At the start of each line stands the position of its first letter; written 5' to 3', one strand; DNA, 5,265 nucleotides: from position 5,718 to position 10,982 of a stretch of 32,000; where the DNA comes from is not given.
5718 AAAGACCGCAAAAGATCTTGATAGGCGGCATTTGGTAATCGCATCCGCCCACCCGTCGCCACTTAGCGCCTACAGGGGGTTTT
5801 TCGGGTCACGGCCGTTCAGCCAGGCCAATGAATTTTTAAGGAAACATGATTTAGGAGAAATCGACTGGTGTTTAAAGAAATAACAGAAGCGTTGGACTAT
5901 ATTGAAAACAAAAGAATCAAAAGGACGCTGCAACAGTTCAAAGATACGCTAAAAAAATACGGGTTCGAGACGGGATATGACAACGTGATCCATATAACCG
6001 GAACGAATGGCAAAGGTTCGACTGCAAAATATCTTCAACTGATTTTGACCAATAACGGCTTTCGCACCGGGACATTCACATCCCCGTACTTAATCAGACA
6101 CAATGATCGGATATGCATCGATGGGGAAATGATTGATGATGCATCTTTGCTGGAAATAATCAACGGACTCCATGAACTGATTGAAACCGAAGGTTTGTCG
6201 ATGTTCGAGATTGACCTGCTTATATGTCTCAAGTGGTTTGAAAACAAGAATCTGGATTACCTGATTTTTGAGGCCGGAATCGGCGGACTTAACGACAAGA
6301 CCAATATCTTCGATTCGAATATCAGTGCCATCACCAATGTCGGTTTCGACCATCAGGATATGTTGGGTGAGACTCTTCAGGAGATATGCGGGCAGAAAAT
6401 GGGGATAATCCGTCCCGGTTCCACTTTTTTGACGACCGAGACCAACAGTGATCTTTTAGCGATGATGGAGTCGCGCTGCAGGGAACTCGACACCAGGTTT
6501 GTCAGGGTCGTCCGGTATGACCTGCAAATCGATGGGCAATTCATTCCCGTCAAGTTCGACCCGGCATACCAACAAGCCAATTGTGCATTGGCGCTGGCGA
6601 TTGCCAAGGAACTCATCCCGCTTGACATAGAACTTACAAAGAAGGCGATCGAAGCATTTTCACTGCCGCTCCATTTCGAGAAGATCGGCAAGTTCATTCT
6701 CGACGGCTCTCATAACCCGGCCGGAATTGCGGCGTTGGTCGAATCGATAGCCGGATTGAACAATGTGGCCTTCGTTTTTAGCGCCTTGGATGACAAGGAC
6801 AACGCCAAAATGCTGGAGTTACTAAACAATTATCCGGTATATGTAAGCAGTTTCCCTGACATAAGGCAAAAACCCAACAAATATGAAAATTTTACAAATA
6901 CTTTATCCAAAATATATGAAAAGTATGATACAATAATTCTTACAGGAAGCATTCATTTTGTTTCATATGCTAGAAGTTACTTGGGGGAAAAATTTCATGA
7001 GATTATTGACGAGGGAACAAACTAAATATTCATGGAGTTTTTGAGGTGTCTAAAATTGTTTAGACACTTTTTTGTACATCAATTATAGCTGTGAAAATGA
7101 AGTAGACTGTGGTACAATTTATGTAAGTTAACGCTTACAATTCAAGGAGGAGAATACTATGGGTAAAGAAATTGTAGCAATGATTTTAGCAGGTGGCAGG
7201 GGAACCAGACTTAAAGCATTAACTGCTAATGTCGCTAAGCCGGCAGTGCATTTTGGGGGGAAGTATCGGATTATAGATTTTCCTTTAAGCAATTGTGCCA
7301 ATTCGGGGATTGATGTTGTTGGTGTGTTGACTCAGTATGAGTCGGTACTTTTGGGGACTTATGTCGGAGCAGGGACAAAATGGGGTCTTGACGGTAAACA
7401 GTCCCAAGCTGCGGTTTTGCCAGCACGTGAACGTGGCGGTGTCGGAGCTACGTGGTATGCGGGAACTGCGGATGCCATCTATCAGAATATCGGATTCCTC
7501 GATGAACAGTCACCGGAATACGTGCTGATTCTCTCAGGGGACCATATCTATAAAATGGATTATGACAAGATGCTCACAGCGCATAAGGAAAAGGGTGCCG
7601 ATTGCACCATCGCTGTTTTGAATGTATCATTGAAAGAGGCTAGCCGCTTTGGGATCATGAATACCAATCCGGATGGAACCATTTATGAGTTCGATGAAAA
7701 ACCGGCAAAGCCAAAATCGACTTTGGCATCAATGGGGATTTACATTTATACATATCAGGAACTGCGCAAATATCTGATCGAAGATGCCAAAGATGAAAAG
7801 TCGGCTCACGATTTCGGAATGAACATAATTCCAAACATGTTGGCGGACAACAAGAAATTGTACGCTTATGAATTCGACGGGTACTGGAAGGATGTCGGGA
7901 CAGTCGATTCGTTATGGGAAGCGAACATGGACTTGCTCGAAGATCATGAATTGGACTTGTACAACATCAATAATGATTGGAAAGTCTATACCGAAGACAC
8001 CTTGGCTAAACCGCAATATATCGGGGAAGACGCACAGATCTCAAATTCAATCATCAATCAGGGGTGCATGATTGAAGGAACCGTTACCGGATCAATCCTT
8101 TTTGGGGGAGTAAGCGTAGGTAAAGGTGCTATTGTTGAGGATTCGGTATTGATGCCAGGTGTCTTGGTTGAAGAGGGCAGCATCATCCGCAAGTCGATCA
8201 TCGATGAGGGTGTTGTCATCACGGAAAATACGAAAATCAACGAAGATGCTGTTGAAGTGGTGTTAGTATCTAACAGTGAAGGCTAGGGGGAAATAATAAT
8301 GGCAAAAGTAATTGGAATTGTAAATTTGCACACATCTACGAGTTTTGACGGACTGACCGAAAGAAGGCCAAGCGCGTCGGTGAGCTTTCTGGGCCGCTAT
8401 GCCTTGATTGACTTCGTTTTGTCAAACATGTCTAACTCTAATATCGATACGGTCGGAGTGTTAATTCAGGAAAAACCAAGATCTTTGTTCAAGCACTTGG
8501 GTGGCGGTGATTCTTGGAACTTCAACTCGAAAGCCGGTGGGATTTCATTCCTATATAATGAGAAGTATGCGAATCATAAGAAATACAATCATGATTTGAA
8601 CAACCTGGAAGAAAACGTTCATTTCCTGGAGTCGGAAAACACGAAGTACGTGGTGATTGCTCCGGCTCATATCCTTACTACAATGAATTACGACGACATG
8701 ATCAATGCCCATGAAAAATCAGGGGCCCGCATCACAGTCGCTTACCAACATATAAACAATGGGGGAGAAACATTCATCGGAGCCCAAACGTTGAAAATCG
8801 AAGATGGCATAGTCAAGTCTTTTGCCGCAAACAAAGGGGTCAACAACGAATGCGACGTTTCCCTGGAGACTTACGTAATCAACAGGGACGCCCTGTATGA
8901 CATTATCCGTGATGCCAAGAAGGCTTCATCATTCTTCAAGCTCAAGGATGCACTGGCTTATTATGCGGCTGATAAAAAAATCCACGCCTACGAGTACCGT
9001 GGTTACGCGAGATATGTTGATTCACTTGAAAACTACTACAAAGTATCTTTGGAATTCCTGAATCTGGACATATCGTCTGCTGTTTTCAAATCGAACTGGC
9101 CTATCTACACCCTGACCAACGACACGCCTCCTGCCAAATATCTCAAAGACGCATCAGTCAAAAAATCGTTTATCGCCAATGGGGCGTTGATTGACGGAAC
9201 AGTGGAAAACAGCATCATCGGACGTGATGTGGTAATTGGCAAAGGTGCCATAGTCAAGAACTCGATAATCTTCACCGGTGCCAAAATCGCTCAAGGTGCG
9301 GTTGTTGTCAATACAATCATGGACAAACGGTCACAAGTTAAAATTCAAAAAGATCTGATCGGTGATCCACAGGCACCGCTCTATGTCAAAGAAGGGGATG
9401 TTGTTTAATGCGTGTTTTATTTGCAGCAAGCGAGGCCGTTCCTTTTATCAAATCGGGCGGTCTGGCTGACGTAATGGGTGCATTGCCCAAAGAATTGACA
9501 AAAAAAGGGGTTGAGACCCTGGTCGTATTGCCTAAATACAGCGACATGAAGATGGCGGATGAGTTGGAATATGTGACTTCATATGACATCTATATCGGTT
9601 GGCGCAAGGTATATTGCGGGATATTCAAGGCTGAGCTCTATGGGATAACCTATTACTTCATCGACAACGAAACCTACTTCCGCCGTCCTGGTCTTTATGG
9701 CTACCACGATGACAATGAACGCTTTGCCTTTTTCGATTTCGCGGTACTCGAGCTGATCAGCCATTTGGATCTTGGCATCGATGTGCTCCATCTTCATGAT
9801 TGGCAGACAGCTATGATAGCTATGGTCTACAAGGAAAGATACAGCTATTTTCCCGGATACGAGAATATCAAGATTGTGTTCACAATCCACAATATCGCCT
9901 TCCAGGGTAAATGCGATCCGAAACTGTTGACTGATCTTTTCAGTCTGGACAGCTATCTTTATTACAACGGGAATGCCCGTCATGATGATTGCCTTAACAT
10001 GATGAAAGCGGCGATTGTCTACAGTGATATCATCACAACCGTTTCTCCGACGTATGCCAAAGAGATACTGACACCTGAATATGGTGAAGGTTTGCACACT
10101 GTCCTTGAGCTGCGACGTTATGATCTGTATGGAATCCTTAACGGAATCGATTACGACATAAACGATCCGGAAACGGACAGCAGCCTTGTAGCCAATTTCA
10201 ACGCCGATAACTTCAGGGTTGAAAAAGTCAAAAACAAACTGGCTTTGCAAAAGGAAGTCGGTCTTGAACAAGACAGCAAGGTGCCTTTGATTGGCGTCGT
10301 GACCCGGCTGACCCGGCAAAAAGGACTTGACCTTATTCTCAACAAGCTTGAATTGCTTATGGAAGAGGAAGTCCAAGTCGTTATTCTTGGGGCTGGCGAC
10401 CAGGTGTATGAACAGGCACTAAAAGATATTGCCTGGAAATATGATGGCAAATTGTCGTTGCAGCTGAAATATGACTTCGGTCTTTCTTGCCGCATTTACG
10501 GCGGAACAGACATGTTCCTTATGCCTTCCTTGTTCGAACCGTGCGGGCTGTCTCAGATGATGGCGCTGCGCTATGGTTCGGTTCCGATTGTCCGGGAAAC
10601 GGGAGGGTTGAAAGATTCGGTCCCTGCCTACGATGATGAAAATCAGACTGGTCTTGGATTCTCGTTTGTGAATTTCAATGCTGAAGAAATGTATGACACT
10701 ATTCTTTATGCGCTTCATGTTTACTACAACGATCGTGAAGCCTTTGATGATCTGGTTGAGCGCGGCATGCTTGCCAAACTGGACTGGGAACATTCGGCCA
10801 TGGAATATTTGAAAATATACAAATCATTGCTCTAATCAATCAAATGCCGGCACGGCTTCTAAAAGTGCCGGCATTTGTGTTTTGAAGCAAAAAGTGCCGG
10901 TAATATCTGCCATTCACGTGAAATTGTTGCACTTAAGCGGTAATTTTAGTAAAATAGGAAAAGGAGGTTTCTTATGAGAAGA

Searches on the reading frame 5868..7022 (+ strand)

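Call 86: search_protein_families(library=pfam, proteins=[window:5868-7022:+], max_evalue=0.00001)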
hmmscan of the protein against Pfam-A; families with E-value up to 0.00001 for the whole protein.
window:5868-7022:+ (385 aa): 1 family
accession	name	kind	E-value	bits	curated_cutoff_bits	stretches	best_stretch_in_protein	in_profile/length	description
PF08245.18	Mur_ligase_M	-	5.3e-10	40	24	1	43-182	1-111/200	Mur ligase middle domain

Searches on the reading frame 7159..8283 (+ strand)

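Call 86: search_protein_families(library=pfam, proteins=[window:7159-8283:+], max_evalue=0.00001)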
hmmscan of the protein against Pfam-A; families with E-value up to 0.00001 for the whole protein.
window:7159-8283:+ (375 aa): 3 families
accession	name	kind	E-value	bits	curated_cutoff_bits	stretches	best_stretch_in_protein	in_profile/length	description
PF00483.29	NTP_transferase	-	1.5e-68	231.4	21.2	1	7-261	2-244/245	Nucleotidyl transferase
PF24894.1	Hexapep_GlmU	-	2.8e-16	59.9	23.3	1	290-364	12-87/104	GlmU-like, C-terminal hexapeptide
PF25084.1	LbH_EIF2B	-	9.4e-11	42.1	54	1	277-360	19-105/105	EIF2B subunit epsilon LbH domain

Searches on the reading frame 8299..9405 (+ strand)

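Call 86: search_protein_families(library=pfam, proteins=[window:8299-9405:+], max_evalue=0.00001)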
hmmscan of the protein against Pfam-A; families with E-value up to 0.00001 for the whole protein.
window:8299-9405:+ (369 aa): 4 families
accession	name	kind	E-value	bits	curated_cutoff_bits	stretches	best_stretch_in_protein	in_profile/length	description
PF00483.29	NTP_transferase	-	1e-11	45.3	21.2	1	18-229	15-216/245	Nucleotidyl transferase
PF24894.1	Hexapep_GlmU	-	2.2e-11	44.2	23.3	1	277-349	1-79/104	GlmU-like, C-terminal hexapeptide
PF25084.1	LbH_EIF2B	-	7.2e-07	29.6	54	1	292-348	24-82/105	EIF2B subunit epsilon LbH domain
PF25247.1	LbH_GLGC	-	5.2e-06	26.9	27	0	277-329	4-55/135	GLGC left-handed parallel beta-helix domain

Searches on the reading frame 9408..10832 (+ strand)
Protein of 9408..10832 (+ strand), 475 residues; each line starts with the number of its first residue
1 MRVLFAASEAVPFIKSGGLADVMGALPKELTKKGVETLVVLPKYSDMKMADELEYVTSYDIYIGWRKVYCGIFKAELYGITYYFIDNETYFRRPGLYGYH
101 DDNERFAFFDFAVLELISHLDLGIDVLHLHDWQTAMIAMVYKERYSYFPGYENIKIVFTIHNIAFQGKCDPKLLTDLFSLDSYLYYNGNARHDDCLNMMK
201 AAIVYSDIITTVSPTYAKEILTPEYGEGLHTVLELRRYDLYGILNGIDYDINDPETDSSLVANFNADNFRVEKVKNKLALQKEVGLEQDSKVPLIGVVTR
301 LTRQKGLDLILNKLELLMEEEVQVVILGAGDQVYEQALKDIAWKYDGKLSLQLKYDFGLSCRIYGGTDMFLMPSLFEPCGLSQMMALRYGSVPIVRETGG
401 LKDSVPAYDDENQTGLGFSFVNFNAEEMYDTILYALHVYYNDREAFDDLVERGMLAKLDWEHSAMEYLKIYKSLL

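Call 86: search_protein_families(library=pfam, proteins=[window:9408-10832:+], max_evalue=0.00001)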
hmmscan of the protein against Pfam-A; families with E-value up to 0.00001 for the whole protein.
window:9408-10832:+ (475 aa): 4 families
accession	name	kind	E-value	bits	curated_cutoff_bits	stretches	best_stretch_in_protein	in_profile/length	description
PF08323.17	Glyco_transf_5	-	4.2e-81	272.6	22.7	1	2-234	1-238/239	Starch synthase catalytic domain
PF00534.26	Glycos_transf_1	-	7.2e-12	45.6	26.4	1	288-443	11-162/172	Glycosyl transferases group 1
PF13692.12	Glyco_trans_1_4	-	6.4e-09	36.7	27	1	293-436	2-140/142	Glycosyl transferases group 1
PF13439.12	Glyco_transf_4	-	2.7e-08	34.4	28.5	1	17-221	2-149/170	Glycosyltransferase Family 4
